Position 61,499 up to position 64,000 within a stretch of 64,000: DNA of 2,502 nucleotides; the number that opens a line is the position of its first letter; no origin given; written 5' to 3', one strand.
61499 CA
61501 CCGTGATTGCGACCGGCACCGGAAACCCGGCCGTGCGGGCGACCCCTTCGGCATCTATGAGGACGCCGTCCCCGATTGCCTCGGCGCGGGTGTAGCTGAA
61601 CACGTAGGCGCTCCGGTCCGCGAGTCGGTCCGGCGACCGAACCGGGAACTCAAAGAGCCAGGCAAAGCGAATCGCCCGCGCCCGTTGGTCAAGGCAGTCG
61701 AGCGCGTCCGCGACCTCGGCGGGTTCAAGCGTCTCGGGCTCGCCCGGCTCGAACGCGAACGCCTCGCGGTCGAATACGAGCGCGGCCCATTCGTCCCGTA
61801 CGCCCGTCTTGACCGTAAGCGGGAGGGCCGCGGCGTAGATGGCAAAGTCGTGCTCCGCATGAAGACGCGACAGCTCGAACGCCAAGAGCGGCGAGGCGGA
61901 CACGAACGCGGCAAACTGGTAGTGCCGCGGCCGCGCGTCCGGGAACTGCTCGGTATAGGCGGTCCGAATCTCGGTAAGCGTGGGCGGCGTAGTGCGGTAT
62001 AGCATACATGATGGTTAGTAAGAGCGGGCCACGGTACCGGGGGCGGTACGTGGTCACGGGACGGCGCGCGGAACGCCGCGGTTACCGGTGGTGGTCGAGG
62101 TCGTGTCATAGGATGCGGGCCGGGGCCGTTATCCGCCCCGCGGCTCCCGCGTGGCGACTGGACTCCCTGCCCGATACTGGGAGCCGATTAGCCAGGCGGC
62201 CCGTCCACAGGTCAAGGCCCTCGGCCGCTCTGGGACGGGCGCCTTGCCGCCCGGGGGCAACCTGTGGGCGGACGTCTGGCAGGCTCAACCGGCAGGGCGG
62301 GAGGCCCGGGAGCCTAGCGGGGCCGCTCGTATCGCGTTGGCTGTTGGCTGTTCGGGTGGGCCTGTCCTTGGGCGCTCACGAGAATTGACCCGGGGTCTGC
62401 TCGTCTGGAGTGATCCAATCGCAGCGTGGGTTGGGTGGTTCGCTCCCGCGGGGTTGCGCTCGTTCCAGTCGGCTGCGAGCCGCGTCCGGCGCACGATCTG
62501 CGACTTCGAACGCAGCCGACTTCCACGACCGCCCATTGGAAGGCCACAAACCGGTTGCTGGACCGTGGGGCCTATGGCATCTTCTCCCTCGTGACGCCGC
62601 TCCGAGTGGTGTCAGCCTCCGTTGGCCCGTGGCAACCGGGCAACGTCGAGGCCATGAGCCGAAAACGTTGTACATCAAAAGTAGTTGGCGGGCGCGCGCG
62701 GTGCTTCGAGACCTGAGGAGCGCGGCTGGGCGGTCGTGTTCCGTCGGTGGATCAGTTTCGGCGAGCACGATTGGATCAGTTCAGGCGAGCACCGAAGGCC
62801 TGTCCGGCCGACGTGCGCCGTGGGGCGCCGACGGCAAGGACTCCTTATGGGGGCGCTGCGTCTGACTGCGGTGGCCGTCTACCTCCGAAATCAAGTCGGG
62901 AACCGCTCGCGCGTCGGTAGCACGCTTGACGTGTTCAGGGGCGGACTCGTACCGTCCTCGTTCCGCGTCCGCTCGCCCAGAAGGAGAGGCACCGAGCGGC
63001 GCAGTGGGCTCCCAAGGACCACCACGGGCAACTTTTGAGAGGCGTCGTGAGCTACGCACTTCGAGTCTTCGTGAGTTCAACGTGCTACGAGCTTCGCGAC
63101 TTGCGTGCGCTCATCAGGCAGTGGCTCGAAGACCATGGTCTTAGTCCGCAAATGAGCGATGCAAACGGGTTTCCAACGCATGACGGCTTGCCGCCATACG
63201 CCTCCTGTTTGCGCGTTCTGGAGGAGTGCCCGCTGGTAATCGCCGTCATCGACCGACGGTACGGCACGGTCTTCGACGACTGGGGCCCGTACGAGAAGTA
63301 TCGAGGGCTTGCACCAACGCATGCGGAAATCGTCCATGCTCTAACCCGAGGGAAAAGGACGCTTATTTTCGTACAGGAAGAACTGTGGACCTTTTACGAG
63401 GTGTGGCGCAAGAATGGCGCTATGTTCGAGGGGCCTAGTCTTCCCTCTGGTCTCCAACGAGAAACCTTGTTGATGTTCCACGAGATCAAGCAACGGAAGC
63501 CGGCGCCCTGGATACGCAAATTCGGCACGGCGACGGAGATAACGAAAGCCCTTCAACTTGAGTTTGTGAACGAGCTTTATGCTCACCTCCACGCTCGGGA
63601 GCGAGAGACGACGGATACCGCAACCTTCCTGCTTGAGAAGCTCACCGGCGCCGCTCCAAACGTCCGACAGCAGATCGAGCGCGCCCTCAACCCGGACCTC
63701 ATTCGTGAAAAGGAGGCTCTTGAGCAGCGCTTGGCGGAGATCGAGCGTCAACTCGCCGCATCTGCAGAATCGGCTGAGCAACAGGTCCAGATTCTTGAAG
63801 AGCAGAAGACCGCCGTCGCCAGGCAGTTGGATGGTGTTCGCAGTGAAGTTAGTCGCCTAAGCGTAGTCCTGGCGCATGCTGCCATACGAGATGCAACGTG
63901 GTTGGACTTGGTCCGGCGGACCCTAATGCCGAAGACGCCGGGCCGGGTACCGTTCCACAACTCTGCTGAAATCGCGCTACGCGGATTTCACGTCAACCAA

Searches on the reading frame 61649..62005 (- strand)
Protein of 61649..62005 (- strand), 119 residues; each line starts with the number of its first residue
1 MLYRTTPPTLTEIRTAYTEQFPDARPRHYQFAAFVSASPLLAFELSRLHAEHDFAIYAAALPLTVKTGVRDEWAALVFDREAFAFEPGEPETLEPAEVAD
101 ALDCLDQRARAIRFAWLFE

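Call 41: find_homologous_proteins(query=A3, max_evalue=0.01)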
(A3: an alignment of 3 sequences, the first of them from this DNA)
Query A3 (3 sequences) (119 aa, profile of the alignment): 2 proteins with E <= 0.01 among 8000 candidates.
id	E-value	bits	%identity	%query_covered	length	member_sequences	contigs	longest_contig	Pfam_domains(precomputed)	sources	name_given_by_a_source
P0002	4.8e-48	180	45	76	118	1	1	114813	-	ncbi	-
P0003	5.0e-47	177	34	79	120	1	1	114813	-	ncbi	-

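Call 46: search_protein_representatives(alignment_id=A3)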
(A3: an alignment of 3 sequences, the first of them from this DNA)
Query: 3 sequences, 122 profile positions. Proteins with E-value up to 0.001 (for the whole library): 6; up to 1e-10: 4; up to 1e-30: 3. The best 6 are listed.
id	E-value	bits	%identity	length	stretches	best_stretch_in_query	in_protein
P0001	3.3e-53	195.1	-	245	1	1-119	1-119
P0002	1.5e-48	180.1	-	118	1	1-122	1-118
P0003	1.6e-47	176.8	-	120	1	1-122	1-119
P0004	4.1e-11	59.2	-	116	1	8-116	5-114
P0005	1.1e-10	57.9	-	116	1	12-116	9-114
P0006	6.2e-09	52.2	-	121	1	1-118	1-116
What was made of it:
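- The exhaustive HMMER search found only three outside P relatives (call 46).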

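Call 48: find_encoding_contigs(protein=P0004, flank=10000, max_places=10)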
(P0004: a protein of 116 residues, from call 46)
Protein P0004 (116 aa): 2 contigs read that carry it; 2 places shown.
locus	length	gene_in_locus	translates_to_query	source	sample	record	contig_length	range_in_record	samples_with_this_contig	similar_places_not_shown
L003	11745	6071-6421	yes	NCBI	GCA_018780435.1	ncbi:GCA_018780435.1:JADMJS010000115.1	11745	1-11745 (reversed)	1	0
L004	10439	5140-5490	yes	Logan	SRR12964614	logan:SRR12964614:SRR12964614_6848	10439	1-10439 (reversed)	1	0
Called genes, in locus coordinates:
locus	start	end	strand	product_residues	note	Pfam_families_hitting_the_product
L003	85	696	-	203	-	-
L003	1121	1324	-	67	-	-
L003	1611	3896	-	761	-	-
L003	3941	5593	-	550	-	-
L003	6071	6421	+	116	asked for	-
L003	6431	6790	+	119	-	-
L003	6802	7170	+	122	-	-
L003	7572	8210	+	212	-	PF17762:HTH_ParB (faint)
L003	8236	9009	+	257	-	-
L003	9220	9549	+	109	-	-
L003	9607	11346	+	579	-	PF01555:N6_N4_Mtase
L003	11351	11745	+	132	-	?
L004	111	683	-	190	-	-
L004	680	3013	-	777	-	-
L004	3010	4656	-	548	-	-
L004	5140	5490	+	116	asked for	-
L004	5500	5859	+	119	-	-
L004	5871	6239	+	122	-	-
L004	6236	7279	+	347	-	-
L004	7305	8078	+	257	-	-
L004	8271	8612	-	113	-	-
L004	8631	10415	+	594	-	PF01555:N6_N4_Mtase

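Call 51: find_encoding_contigs(protein=P0005, flank=10000, max_places=10)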
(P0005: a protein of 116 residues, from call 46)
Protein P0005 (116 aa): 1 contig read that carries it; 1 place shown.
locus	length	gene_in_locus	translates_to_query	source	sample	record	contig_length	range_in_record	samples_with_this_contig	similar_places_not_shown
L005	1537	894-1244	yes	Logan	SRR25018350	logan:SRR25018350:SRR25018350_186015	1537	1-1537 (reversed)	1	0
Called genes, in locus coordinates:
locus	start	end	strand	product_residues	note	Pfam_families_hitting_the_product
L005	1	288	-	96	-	?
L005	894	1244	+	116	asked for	-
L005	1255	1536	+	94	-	?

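Call 52: find_encoding_contigs(protein=P0006, flank=10000, max_places=10)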
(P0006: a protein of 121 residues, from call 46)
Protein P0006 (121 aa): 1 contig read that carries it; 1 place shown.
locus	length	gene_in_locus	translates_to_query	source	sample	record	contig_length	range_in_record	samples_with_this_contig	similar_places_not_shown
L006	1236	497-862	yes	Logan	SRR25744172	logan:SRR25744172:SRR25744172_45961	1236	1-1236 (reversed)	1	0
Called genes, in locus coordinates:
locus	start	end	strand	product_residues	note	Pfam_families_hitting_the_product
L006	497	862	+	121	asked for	-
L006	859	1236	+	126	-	?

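Call 64: find_homologous_proteins(query=A5, max_evalue=0.01)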
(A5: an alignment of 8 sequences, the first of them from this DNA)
Query A5 (8 sequences) (119 aa, profile of the alignment): 3 proteins with E <= 0.01 among 8000 candidates.
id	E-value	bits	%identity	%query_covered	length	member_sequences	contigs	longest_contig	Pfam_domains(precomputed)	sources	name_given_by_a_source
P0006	8.6e-36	140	27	97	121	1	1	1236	-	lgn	-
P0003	1.5e-30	124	34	79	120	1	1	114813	-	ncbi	-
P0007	4.3e-30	122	31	53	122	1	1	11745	-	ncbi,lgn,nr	ncbi:MAG: hypothetical protein IV100_05810 [Myxococcales bacterium]|nr:hypothetical protein [Myxococ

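Call 69: search_protein_families(library=pfam, proteins=[L003:85-696:-, L003:1611-3896:-, L003:3941-5593:-, L003:6431-6790:+, L003:7572-8210:+, L003:8236-9009:+, L003:9220-9549:+, L003:9607-11346:+, L004:6236-7279:+, L004:111-683:-], max_evalue=0.01)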
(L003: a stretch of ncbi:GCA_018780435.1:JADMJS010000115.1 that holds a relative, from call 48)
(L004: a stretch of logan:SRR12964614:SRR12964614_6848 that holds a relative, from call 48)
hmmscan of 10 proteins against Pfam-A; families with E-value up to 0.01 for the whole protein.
L003:85-696:- (203 aa): 0 families

L003:1611-3896:- (761 aa): 0 families

L003:3941-5593:- (550 aa): 3 families
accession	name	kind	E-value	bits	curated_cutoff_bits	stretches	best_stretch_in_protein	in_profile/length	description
PF25199.1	nSTAND_NTPase5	-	0.0004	20.7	34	1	240-364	8-130/145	Novel STAND NTPase 5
PF13191.12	AAA_16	-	0.00099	20.1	32.6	0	257-295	12-51/167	AAA ATPase domain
PF20720.3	nSTAND3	-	0.007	16.5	27.2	0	263-296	12-45/155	Novel STAND NTPase 3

L003:6431-6790:+ (119 aa): 1 family
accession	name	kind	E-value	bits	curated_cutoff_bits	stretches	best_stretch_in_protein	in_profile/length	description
PF20213.3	DUF6573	-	4.4e-05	24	27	1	8-119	11-138/138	Family of unknown function (DUF6573)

L003:7572-8210:+ (212 aa): 2 families
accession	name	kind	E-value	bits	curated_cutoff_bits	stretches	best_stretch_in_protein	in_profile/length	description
PF17762.8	HTH_ParB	-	9.3e-06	26.2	22.6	1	92-136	57-101/102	ParB HTH domain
PF17761.7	DUF1016_N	-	0.00054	20.5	32.8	1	68-134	64-132/137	DUF1016 N-terminal domain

L003:8236-9009:+ (257 aa): 1 family
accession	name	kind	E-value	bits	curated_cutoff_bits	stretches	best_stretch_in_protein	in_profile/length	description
PF18741.7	MTES_1575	-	0.00046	20.7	38.2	1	177-232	22-81/96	REase_MTES_1575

L003:9220-9549:+ (109 aa): 0 families

L003:9607-11346:+ (579 aa): 2 families
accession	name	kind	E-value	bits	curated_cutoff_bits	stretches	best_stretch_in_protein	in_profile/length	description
PF01555.25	N6_N4_Mtase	-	1.2e-25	91.3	26.7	1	100-400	1-203/221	DNA methylase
PF03602.21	Cons_hypoth95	-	0.0012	19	24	0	79-113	94-127/182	Conserved hypothetical protein 95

L004:6236-7279:+ (347 aa): 2 families
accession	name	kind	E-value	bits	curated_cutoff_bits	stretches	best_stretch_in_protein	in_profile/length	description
PF17762.8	HTH_ParB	-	2.3e-05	24.9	22.6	1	227-271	57-101/102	ParB HTH domain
PF17761.7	DUF1016_N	-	0.0013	19.3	32.8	1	203-269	64-132/137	DUF1016 N-terminal domain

L004:111-683:- (190 aa): 0 families
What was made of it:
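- L003 carries an N6/N4 methyltransferase downstream (call 69).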

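Call 71: search_protein_families(library=phrogs, proteins=[L003:6431-6790:+, L003:7572-8210:+, L003:8236-9009:+, L003:9220-9549:+], max_evalue=0.01)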
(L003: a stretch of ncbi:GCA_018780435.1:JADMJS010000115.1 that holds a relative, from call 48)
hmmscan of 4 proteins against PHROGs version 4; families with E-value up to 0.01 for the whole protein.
L003:6431-6790:+ (119 aa): 0 families

L003:7572-8210:+ (212 aa): 0 families

L003:8236-9009:+ (257 aa): 0 families

L003:9220-9549:+ (109 aa): 0 families

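Call 72: search_protein_families(library=ncbifam, proteins=[L003:6431-6790:+, L003:7572-8210:+, L003:8236-9009:+, L003:9220-9549:+], max_evalue=0.01)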
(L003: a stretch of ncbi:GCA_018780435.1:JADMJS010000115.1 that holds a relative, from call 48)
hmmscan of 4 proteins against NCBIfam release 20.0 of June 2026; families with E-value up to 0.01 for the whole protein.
L003:6431-6790:+ (119 aa): 0 families

L003:7572-8210:+ (212 aa): 1 family
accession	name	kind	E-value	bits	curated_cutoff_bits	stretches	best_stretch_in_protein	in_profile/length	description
TIGR04285.1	nucleoid_noc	exception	0.0016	17.8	315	1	92-147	151-206/255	nucleoid occlusion protein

L003:8236-9009:+ (257 aa): 0 families

L003:9220-9549:+ (109 aa): 0 families

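Call 82: search_dna_similar(query=L003:6431-6790:+, collection=plasmids, mode=protein, max_evalue=0.001, max_rows=20)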
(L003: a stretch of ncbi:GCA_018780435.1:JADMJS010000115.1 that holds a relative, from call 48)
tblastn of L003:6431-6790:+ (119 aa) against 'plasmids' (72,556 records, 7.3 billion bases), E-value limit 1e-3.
Records with a match: 4; places in all: 4; records where one place covers at least 80% of the query: 2.
Best place of each record, by identity: 60-80% 1; <60% 3.
By first word of the organism name: Thermobacillus 1; Sporomusa 1; Stenotrophomonas 1; Aquicella 1.
By predicted mobility (MOB-suite, as given by PLSDB): non-mobilizable 4.
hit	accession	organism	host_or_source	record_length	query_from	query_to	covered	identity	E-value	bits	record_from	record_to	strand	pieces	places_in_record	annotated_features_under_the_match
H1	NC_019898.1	Thermobacillus composti KWC4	-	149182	8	119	94%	35.9%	3e-7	54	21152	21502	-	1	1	DUF6573 family protein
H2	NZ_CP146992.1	Sporomusa sphaeroides DSM 2875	whole organism,river mud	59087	11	119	92%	32.7%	6e-5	47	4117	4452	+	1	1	DUF6573 family protein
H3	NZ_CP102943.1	Stenotrophomonas maltophilia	Homo sapiens,swab from purulent wound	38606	10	41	27%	68.8%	7e-4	44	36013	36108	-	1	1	DUF6573 family protein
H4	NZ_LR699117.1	Aquicella lusitana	Borehole HDN1, spa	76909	8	41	29%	58.8%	3e-4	46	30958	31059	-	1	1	DUF6573 family protein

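Call 83: get_annotated_region(hit=H3, flank=6000)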
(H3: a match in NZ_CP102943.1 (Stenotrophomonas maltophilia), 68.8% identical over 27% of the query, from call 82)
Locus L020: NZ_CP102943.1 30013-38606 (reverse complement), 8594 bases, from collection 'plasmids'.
description: Stenotrophomonas maltophilia strain SCAID WND1-2022 (370) plasmid unnamed, complete sequence
organism: Stenotrophomonas maltophilia (NCBI taxid 40324)
taxonomy: Bacteria; Pseudomonadota; Gammaproteobacteria; Lysobacterales; Lysobacteraceae; Stenotrophomonas; Stenotrophomonas maltophilia
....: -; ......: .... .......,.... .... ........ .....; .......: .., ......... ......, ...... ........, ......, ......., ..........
typing (MOB-suite, as given by PLSDB): non-mobilizable
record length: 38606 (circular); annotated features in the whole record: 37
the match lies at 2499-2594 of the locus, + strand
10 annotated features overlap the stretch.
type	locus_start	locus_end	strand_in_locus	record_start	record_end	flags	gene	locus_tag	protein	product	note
CDS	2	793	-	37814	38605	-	-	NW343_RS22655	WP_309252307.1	transglycosylase SLT domain-containing protein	-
CDS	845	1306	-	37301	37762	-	-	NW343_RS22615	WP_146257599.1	hypothetical protein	-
CDS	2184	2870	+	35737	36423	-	-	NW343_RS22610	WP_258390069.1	DUF6573 family protein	-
CDS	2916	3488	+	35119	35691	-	-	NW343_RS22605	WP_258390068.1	hypothetical protein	-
CDS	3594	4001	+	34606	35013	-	-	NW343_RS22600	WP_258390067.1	hypothetical protein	-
CDS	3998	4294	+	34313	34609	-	-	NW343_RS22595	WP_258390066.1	hypothetical protein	-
CDS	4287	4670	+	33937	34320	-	-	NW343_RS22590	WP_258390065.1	hypothetical protein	-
CDS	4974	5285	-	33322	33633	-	-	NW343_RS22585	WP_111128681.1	type II toxin-antitoxin system RelE/ParE family toxin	GO:0030541 - plasmid partitioning [Evidence IEA]; GO:0051290 - protein heterotetramerization [Evidence IEA]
CDS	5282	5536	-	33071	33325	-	-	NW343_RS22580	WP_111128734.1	antitoxin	-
CDS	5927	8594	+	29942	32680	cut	-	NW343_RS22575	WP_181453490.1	hypothetical protein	-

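Call 84: get_annotated_region(hit=H1, flank=6000)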
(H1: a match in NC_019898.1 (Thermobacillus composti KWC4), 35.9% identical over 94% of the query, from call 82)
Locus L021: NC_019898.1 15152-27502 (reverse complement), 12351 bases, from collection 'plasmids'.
description: Thermobacillus composti KWC4 plasmid pTHECO01, complete sequence
organism: Thermobacillus composti KWC4 (NCBI taxid 717605)
taxonomy: Bacteria; Bacillota; Bacilli; Bacillales; Paenibacillaceae; Thermobacillus; Thermobacillus composti; Thermobacillus composti KWC4
host: -; source: -; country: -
typing (MOB-suite, as given by PLSDB): non-mobilizable; replicon rep_cluster_451; mating-pair formation MPF_F
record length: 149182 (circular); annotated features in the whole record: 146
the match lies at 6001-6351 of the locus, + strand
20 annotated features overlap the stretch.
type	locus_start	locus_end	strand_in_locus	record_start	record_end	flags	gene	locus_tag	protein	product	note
CDS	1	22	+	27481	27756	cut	-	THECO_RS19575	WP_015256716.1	YgiT-type zinc finger protein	-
CDS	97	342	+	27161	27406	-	-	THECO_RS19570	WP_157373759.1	hypothetical protein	-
CDS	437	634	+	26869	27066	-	-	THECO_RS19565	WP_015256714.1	hypothetical protein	-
CDS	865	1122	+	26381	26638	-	-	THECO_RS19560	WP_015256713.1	hypothetical protein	-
CDS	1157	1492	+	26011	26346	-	-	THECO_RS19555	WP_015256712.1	hypothetical protein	-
CDS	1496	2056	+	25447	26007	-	-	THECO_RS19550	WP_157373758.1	hypothetical protein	-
CDS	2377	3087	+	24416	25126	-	radC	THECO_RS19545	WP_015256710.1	DNA repair protein RadC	GO:0006281 - DNA repair [Evidence IEA]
CDS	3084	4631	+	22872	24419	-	-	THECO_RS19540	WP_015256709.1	AAA family ATPase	GO:0006302 - double-strand break repair [Evidence IEA]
CDS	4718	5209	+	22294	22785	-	-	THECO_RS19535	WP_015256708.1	hypothetical protein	-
CDS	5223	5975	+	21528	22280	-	-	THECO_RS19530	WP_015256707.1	hypothetical protein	-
CDS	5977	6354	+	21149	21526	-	-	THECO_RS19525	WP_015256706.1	DUF6573 family protein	-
CDS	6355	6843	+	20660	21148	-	-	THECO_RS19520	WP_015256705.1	hypothetical protein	-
CDS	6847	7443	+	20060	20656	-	-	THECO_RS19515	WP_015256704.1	hypothetical protein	-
CDS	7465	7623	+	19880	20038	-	-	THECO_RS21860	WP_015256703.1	hypothetical protein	-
CDS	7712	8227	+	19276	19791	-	-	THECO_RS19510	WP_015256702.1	hypothetical protein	-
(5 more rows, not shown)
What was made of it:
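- DUF6573 genes lie on plasmids in long same-strand arrays of small genes, with RadC in one of the two plasmids examined (Thermobacillus; calls 82-84).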

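Call 100: predict_structure(alignment_id=A7)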
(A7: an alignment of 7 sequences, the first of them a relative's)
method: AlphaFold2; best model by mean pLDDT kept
length: 118 residues; sequences in the alignment: 7
mean_pLDDT: 74.2   pTM: 0.69
mean pLDDT of the five models: 74.2, 70.9, 57.0, 45.1, 44.9
residues with pLDDT >= 90: 7; 70-90: 70; 50-70: 31; < 50: 10
segments of 3 or more residues with pLDDT < 50: 80-87
pLDDT, mean of each block of 10 residues (from residue 1): 53 89 84 88 82 65 68 59 52 86 86 80
secondary structure, 60 per line:
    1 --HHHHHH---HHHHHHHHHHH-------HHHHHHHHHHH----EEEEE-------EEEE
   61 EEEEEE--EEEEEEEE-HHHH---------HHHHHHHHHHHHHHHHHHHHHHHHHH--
elements in order: H3-8 H12-22 H30-40 E45-49 E57-66 E69-76 H78-81 H91-116

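Call 102: fold_search(model_id=the predicted structure, library=pdb)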
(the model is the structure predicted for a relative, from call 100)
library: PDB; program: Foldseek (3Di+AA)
matches with E <= 10: 372; with E <= 0.001: 0
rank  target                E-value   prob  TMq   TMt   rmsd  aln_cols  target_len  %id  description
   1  5f2v_W                2.2e-01  0.14  0.21  0.15  14.2       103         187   14  Crystal structure of the small alarmone synthethase 1 from Bacillus subtilis bound to AMPCPP (released 2015-12-16)
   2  9crp_H                2.7e-01  0.08  0.19  0.18  12.7       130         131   13  Post-targeting aCascade Type IA CRISPR-Cas Surveillance Complexes (released 2025-08-13)
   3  9crq_L                2.7e-01  0.08  0.19  0.18  12.7       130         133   13  Post-targeting aCascade Type IA CRISPR-Cas Surveillance Complexes (released 2025-08-13)
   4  8sjd_C                5.0e-01  0.21  0.32  0.10  12.8       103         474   11  Cryo-EM structure of the Hermes transposase bound to two right-ends of its DNA transposon. (released 2023-08-02)
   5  4tma_F                5.3e-01  0.11  0.23  0.11  10.4       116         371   10  Crystal structure of gyrase bound to its inhibitor YacG (released 2014-07-23)
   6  8igd_A                5.3e-01  0.09  0.14  0.18   8.5        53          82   13  The crystal structure of the minimal interaction domains of DRB7.2:DRB4 complex (released 2024-06-26)
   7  8hf0_C                5.7e-01  0.15  0.28  0.27   9.2       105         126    6  DmDcr-2/R2D2/LoqsPD with 50bp-dsRNA in Dimer state (released 2023-09-06)
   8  3wfp_A                6.9e-01  0.18  0.19  0.07   5.9        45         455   22  tRNA processing enzyme (apo form 2) (released 2014-01-01)
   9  6peu_B                7.8e-01  0.16  0.22  0.09   7.2        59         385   12  Structure of YcaO enzyme from Methanocaldococcus jannaschii in complex with peptide (released 2019-11-06)
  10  6fgj_A                7.8e-01  0.12  0.24  0.16  14.9       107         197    9  Crystal structure of the small alarmone synthethase 2 from Staphylococcus aureus (released 2018-02-07)
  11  8hf0_E                8.3e-01  0.14  0.29  0.28   9.4       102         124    9  DmDcr-2/R2D2/LoqsPD with 50bp-dsRNA in Dimer state (released 2023-09-06)
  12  2mdp_MODEL_1_A        8.3e-01  0.11  0.28  0.35   7.0        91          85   15  The bacteriophage T7 encoded inhibitor (gp1.2) of E. coli dGTP triphosphohydrolase (released 2016-04-20)
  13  3rmp_C                8.8e-01  0.08  0.18  0.25  12.9        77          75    8  Structural basis for the recognition of attP substrates by P4-like integrases (released 2012-04-25)
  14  8z49_MODEL_1_A        1.1e+00  0.11  0.26  0.29  11.8       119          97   13  Solution Structure of DRB7.2 M, the dsRBD region of DRB7.2 (released 2025-04-23)
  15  5gzi_A                1.1e+00  0.04  0.15  0.07  11.9        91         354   16  Cyclodeaminase_PA (released 2018-01-17)
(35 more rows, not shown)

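Call 118: search_protein_families(library=ncbifam, proteins=[L003:1611-3896:-, L003:85-696:-, L003:3941-5593:-], max_evalue=0.01)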
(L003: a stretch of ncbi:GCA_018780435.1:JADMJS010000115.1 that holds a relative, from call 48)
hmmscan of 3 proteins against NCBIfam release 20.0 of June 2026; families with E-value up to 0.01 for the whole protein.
L003:1611-3896:- (761 aa): 0 families

L003:85-696:- (203 aa): 0 families

L003:3941-5593:- (550 aa): 0 families

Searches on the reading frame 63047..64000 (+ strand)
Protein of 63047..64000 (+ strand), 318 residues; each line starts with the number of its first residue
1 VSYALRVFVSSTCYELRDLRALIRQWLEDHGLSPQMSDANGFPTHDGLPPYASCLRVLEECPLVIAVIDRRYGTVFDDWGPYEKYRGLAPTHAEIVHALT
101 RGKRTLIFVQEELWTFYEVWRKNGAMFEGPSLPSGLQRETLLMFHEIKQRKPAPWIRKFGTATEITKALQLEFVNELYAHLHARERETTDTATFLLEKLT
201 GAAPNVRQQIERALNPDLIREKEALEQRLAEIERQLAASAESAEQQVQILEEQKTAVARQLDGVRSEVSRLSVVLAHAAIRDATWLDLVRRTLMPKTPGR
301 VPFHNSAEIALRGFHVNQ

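Call 14: search_protein_families(library=pfam, proteins=[window:63047-64000:+], max_evalue=0.01)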
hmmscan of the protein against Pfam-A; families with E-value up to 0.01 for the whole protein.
window:63047-64000:+ (318 aa): 2 families
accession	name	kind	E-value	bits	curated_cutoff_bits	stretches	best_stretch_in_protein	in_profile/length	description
PF13271.11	DUF4062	-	7.7e-13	48.9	24.7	1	6-97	1-81/82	Domain of unknown function (DUF4062)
PF25541.1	TBCA_PH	-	0.00075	19.7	27.8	1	211-279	25-91/139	PH domain-containing proteins, TBCA domain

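Call 45: search_protein_families(library=padloc, proteins=[window:63047-64000:+], max_evalue=0.01)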
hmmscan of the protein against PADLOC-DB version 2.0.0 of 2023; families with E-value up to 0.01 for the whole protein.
window:63047-64000:+ (318 aa): 2 families
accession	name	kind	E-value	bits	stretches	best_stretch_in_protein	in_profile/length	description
PDLC01377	Cas8g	-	0.0008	16.3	1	167-296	347-467/613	CAS-I-U; effector_LS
PDLC03031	MTase_I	-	0.0092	12.2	0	205-271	663-729/834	Type I methyltransferase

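Call 71: search_protein_families(library=phrogs, proteins=[window:63047-64000:+], max_evalue=0.01)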
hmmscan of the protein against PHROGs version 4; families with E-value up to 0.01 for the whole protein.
window:63047-64000:+ (318 aa): 0 families

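Call 72: search_protein_families(library=ncbifam, proteins=[window:63047-64000:+], max_evalue=0.01)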
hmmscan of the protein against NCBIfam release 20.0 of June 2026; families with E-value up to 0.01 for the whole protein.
window:63047-64000:+ (318 aa): 0 families
